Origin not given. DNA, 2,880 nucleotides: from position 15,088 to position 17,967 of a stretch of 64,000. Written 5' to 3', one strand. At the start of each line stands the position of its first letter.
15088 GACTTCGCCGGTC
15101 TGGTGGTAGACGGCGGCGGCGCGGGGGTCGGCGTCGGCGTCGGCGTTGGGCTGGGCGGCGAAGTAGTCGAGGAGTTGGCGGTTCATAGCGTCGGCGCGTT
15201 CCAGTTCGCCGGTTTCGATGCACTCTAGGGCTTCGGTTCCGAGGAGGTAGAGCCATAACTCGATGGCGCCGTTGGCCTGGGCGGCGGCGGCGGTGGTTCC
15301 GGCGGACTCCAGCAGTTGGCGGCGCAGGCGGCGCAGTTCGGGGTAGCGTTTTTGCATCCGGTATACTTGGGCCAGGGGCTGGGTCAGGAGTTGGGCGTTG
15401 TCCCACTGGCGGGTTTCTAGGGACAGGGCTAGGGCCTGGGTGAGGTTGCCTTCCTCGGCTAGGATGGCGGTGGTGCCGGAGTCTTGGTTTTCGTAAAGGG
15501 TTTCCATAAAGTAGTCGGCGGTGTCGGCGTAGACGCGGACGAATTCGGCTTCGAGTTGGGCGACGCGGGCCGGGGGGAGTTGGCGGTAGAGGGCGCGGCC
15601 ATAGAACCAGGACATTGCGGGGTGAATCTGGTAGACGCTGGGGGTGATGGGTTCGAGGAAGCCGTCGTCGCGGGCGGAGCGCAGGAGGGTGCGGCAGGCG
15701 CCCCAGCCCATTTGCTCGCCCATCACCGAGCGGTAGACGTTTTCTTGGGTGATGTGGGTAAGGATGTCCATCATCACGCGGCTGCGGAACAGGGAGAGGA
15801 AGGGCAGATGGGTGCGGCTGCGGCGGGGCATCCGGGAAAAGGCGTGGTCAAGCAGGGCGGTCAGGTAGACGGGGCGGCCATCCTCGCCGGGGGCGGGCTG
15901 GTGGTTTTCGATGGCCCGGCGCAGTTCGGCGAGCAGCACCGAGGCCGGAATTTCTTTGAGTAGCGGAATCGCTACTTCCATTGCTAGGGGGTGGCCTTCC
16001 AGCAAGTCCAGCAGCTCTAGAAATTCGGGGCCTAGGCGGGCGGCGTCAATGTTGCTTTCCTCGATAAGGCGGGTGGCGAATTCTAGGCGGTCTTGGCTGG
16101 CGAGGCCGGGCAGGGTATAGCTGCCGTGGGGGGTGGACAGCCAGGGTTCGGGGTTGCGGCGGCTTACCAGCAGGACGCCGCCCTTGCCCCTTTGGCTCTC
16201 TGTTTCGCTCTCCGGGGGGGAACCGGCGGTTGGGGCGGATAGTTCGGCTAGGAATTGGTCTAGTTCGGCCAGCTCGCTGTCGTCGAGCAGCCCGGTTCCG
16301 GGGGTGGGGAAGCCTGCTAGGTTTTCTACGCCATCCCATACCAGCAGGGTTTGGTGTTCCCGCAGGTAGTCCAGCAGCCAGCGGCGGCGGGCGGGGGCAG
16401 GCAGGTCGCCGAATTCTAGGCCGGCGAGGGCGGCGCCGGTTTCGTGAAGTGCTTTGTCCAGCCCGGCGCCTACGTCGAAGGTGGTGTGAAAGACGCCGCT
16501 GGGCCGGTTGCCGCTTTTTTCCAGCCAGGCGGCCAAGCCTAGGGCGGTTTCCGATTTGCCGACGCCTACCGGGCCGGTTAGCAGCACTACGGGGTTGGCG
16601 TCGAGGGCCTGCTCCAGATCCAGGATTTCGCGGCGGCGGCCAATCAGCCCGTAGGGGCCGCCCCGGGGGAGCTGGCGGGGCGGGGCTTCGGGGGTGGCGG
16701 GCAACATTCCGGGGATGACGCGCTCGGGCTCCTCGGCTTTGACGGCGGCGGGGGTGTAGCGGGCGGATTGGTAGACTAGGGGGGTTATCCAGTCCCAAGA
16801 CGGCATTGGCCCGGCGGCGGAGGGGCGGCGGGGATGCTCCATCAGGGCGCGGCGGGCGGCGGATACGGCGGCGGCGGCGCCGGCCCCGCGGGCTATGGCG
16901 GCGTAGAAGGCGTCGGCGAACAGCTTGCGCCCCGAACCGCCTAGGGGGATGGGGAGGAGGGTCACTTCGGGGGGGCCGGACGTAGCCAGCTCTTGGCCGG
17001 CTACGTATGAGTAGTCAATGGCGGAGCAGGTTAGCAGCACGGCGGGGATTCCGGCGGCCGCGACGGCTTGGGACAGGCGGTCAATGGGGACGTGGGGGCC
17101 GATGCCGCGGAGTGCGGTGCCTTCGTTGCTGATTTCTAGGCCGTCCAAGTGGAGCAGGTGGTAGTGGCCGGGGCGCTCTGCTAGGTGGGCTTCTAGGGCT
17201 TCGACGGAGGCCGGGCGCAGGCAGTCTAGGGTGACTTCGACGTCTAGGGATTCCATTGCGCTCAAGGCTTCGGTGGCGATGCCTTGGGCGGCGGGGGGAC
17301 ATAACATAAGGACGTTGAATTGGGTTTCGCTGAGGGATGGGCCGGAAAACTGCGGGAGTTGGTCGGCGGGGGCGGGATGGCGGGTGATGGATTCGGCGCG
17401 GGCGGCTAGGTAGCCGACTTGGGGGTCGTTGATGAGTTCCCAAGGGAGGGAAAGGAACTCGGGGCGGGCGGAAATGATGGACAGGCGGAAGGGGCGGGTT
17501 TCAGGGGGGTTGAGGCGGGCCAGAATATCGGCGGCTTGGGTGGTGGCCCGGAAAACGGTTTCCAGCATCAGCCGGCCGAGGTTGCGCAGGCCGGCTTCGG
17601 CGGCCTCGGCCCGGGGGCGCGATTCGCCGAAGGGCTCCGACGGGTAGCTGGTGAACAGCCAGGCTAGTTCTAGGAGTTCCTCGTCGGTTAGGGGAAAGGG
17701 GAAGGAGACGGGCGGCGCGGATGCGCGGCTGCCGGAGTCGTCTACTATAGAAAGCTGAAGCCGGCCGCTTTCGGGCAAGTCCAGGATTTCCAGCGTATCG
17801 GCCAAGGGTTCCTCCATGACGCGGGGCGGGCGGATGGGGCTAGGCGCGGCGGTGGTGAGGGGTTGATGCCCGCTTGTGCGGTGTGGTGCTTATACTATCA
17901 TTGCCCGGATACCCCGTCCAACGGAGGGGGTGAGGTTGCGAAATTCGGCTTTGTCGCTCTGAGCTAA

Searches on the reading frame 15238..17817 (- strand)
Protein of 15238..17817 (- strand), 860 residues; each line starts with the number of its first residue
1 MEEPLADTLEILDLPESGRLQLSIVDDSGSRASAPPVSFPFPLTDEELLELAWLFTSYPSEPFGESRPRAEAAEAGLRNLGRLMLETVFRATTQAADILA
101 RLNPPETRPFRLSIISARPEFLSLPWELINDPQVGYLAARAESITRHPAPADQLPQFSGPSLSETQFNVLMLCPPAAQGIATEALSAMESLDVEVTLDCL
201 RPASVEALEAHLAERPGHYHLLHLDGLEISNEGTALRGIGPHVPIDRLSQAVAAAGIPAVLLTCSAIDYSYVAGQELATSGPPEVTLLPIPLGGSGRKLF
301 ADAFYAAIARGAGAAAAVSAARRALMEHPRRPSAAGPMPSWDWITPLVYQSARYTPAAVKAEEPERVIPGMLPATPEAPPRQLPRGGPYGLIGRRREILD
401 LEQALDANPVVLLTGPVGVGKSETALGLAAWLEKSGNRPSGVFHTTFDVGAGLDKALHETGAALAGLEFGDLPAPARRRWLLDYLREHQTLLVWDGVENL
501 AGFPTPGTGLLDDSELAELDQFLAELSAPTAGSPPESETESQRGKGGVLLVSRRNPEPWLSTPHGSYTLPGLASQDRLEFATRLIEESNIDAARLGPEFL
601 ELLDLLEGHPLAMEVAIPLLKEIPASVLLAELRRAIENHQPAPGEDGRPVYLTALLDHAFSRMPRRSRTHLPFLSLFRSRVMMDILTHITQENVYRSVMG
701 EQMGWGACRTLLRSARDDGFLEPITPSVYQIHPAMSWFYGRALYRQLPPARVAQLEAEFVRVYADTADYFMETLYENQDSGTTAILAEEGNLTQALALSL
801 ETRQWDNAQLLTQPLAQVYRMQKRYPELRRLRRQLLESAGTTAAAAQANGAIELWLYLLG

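Call 34: search_solved_structures(query=window:15238-17817:-, max_evalue=1, show_alignments=2)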
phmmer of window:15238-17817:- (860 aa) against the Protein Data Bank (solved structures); distinct sequences matched with E-value up to 1: 1.
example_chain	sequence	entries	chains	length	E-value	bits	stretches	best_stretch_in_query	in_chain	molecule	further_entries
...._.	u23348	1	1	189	0.47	12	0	411-437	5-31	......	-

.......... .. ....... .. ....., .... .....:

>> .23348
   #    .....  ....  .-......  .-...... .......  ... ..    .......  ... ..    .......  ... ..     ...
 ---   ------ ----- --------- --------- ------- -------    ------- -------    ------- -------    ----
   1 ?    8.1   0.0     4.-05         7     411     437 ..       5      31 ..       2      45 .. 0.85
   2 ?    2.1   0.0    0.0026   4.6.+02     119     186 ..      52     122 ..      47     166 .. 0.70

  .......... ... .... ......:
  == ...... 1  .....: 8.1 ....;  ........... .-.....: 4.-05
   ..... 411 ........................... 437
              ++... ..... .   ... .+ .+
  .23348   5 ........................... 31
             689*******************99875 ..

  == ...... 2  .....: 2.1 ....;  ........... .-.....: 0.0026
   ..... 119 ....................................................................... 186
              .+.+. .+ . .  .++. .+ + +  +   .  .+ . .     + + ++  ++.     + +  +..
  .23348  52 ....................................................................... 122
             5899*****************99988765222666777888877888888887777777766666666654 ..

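Call 53: find_related_loci(query=A4, collection=metagenome_contigs, flank=6000)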
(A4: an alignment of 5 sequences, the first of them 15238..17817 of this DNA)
Query A4 (860 aa) in metagenome_contigs; peptide patterns used: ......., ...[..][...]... (x = any residue, [..] = any of these).
427 stretches matched a pattern; 74 encode a relative of the query (tblastn E <= 1e-3); 73 distinct loci.
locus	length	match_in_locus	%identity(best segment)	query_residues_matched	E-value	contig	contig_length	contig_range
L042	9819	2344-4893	55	2-860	0e+0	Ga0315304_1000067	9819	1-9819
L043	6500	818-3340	55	2-860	0e+0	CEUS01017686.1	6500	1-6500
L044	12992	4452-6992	54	5-860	0e+0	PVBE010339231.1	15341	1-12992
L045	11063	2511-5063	55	2-860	0e+0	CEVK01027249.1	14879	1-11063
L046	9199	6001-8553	54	2-860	0e+0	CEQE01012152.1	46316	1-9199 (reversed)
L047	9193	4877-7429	54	2-860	0e+0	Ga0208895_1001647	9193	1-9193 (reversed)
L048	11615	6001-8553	54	2-860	0e+0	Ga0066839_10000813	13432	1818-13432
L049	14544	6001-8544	56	4-860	0e+0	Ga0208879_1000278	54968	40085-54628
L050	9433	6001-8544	56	4-860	0e+0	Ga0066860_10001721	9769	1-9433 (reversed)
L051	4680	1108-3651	56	4-860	0e+0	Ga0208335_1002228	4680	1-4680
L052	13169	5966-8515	55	2-860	0e+0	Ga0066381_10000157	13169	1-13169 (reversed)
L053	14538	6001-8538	54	5-860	0e+0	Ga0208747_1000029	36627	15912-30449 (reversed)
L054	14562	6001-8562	52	2-860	0e+0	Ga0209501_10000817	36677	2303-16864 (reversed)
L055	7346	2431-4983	52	5-860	0e+0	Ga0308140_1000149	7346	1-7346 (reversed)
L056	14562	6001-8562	52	2-860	0e+0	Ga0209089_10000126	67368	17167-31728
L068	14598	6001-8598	51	9-860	0e+0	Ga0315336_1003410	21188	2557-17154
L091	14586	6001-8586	42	5-860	0e+0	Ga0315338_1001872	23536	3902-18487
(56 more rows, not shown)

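Call 63: search_protein_families(library=pfam, proteins=[L042:5998-7965:+, L054:9665-10339:+, L068:6001-8598:+, L091:6001-8586:+], max_evalue=0.01)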
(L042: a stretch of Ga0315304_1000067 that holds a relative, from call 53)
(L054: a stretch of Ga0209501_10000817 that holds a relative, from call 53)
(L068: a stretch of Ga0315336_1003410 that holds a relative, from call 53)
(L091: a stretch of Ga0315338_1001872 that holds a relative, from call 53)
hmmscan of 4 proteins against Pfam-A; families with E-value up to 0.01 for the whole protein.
L042:5998-7965:+ (656 aa): 1 family
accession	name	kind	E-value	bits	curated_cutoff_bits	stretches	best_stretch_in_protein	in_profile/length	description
PF20091.5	Abhydrolase_10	-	9.9e-39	133.9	23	1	241-633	138-427/429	Alpha/beta hydrolase domain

L054:9665-10339:+ (225 aa): 0 families

L068:6001-8598:+ (866 aa): 5 families
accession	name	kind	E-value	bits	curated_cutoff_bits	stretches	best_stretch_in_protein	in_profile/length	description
PF12770.12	CHAT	-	1.1e-08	35.4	24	1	71-339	3-272/289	CHAT domain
PF13481.12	AAA_25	-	1.1e-05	25.7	27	1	415-529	32-174/195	AAA domain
PF13191.12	AAA_16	-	3.4e-05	24.8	32.6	1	399-444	2-52/167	AAA ATPase domain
PF13401.12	AAA_22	-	8.5e-05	23.3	27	1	415-514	4-102/130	AAA domain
PF20720.3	nSTAND3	-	0.0075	16.4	27.2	0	407-444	8-45/155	Novel STAND NTPase 3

L091:6001-8586:+ (862 aa): 3 families
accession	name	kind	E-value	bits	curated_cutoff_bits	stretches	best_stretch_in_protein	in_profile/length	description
PF13401.12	AAA_22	-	8.4e-08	33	27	1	420-552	5-120/130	AAA domain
PF13481.12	AAA_25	-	0.00066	19.8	27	1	413-487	26-108/195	AAA domain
PF20720.3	nSTAND3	-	0.0017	18.5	27.2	1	413-448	10-45/155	Novel STAND NTPase 3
